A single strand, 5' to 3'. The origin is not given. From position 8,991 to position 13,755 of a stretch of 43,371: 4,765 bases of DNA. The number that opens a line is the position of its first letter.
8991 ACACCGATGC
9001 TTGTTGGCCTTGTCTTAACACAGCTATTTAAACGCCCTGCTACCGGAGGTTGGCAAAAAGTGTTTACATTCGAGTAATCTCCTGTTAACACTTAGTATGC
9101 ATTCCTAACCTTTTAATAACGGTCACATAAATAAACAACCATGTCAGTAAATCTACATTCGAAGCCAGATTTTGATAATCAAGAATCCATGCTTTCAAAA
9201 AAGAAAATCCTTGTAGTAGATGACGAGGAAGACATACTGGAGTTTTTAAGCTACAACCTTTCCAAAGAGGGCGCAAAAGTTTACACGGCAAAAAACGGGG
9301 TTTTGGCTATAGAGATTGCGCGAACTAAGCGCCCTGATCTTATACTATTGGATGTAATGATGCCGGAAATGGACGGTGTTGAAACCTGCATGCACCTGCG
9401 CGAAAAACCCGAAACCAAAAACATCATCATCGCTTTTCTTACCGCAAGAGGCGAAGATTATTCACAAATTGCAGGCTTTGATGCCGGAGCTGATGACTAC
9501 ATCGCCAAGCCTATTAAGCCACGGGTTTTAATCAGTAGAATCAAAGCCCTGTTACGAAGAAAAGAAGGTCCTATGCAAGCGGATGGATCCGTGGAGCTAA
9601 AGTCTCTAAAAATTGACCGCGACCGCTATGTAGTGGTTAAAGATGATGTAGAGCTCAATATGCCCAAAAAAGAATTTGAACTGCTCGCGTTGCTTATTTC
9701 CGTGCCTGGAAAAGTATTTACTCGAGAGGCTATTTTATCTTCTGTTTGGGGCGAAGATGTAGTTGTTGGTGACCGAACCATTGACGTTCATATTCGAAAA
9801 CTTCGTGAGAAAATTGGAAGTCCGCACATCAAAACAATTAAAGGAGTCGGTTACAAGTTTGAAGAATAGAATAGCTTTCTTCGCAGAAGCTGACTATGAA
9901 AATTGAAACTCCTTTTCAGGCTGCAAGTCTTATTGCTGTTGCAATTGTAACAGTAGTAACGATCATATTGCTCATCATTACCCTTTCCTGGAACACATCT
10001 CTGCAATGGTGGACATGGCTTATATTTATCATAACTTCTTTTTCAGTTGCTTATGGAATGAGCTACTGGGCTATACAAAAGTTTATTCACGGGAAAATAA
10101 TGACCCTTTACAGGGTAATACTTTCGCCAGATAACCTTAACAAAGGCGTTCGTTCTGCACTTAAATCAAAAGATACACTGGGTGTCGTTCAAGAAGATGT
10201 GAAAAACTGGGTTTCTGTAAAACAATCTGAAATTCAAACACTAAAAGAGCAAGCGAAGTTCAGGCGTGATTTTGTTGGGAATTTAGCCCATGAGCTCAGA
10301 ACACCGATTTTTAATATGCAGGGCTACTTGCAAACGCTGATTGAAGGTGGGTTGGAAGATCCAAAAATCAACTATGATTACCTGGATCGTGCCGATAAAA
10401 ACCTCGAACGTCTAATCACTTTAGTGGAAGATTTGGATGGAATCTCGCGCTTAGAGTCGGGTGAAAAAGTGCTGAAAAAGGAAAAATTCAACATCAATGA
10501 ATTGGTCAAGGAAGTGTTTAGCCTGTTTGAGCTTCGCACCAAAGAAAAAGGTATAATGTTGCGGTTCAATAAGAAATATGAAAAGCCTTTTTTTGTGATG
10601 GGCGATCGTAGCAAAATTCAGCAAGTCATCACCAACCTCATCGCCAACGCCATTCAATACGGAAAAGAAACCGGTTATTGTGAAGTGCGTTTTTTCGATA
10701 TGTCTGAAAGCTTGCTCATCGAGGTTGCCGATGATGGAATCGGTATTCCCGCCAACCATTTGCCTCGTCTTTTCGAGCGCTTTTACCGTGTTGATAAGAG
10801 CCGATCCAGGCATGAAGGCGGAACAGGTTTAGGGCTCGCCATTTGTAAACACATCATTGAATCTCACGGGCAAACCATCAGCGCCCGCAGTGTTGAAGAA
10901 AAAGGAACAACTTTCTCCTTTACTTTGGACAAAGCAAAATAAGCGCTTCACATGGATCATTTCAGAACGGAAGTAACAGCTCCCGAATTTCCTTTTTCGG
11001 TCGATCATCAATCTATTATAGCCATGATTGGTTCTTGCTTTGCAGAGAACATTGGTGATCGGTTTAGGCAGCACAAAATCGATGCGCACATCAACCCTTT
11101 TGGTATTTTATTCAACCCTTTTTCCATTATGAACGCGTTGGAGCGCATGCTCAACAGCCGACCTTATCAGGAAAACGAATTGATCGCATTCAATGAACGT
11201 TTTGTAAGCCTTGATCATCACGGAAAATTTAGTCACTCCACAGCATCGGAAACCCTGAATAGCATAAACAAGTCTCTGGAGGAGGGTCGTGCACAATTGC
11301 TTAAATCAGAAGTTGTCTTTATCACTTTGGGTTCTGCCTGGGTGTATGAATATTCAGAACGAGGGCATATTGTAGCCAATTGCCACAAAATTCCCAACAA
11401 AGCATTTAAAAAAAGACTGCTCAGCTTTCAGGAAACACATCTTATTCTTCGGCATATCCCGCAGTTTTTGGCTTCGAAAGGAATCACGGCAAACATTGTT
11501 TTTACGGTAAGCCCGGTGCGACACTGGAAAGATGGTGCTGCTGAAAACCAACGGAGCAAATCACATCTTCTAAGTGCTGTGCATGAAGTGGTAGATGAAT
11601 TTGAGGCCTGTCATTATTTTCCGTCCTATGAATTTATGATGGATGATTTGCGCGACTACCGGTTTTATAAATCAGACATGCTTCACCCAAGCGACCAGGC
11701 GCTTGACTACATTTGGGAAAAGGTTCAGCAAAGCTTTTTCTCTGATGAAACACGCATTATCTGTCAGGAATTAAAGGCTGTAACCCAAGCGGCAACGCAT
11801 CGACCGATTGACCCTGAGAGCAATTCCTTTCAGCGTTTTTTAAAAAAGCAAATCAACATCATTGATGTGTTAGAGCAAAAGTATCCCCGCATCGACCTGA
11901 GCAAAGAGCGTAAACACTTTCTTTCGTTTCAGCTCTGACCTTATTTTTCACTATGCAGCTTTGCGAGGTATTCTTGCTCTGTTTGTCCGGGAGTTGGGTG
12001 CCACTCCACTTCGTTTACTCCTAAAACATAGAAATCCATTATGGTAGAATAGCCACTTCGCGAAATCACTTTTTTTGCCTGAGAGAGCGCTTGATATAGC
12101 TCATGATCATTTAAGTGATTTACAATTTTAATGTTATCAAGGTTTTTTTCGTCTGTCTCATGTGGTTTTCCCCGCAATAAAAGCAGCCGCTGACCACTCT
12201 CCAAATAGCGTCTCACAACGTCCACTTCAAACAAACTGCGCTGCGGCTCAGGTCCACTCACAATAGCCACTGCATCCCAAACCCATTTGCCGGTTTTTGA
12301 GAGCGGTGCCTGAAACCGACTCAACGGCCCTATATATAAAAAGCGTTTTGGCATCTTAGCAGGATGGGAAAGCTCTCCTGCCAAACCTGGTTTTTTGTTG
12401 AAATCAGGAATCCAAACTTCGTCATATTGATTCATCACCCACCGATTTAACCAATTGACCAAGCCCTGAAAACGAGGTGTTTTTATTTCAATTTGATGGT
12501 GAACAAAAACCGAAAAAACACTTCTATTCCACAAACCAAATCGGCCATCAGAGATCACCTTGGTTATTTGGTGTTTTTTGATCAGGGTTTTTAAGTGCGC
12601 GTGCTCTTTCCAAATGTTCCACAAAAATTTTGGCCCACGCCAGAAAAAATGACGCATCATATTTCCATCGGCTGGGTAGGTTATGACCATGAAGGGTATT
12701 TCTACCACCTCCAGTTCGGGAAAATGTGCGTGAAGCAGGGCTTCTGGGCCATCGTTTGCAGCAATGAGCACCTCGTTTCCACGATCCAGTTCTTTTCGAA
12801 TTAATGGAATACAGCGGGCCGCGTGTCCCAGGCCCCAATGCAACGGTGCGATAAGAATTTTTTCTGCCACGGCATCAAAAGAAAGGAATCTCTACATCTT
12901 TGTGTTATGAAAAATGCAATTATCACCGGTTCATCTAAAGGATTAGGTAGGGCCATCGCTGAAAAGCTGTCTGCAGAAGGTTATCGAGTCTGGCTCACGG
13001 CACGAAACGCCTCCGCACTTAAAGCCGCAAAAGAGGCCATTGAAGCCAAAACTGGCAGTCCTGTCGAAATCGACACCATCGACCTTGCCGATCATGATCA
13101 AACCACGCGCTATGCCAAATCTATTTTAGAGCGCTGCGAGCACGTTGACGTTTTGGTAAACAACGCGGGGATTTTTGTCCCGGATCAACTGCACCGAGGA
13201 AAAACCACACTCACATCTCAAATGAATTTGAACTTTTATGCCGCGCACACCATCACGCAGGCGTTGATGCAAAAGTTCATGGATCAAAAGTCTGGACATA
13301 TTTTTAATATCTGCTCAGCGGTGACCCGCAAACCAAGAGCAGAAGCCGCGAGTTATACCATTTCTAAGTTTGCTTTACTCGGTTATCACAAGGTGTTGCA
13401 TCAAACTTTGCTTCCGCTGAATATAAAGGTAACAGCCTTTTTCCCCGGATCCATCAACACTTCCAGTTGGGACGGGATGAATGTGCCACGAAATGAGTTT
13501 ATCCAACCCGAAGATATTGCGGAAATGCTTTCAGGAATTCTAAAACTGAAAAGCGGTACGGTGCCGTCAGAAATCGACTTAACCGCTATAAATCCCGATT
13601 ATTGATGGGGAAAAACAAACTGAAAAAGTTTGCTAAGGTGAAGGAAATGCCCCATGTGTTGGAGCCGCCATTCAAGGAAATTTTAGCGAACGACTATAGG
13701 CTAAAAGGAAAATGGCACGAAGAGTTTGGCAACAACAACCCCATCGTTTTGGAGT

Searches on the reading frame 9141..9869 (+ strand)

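Call 88: search_protein_families(library=pfam, proteins=[window:9141-9869:+], max_evalue=0.00001)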
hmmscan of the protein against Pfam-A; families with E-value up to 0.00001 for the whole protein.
window:9141-9869:+ (242 aa): 2 families
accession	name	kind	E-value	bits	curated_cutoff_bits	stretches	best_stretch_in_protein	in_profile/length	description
PF00072.30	Response_reg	-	1.1e-28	100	30.2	1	23-135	1-111/111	Response regulator receiver domain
PF00486.34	Trans_reg_C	-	7.4e-24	84.1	26.2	1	171-240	3-77/77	Transcriptional regulatory protein, C terminal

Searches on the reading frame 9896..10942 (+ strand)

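Call 88: search_protein_families(library=pfam, proteins=[window:9896-10942:+], max_evalue=0.00001)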
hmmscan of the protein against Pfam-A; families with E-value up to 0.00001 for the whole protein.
window:9896-10942:+ (348 aa): 2 families
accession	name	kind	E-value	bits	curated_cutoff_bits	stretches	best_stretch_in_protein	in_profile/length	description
PF02518.31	HATPase_c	-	1e-30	106.9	26.4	1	236-347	1-110/111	Histidine kinase-, DNA gyrase B-, and HSP90-like ATPase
PF00512.31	HisKA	-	2.5e-14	53.5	26.9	1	123-189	2-66/66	His Kinase A (phospho-acceptor) domain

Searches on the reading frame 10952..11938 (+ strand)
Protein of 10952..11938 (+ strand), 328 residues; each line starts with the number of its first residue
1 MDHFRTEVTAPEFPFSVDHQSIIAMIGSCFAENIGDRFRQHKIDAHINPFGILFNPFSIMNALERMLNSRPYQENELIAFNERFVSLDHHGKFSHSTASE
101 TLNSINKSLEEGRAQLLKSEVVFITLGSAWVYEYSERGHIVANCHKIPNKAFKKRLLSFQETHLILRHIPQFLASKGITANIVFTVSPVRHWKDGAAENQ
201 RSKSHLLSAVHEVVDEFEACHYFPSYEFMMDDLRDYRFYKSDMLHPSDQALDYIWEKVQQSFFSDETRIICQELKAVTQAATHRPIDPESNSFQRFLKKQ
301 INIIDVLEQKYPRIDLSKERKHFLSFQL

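Call 88: search_protein_families(library=pfam, proteins=[window:10952-11938:+], max_evalue=0.00001)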
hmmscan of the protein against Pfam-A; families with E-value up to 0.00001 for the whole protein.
window:10952-11938:+ (328 aa): 1 family
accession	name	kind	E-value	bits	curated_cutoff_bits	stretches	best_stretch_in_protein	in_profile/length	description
PF08885.17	GSCFA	-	2e-92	309.7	25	1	23-257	2-236/237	GSCFA family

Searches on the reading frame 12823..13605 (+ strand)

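Call 88: search_protein_families(library=pfam, proteins=[window:12823-13605:+], max_evalue=0.00001)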
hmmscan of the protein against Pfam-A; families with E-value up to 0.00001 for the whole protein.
window:12823-13605:+ (260 aa): 3 families
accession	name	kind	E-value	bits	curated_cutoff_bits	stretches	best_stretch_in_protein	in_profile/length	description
PF00106.31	adh_short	-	3.1e-42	144.7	26.6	1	30-216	1-187/195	short chain dehydrogenase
PF13561.12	adh_short_C2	-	3.6e-26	92.6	27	1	38-220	5-185/236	Enoyl-(Acyl carrier protein) reductase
PF08659.16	KR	-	2.8e-07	31.1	22.6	1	33-128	4-102/180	KR domain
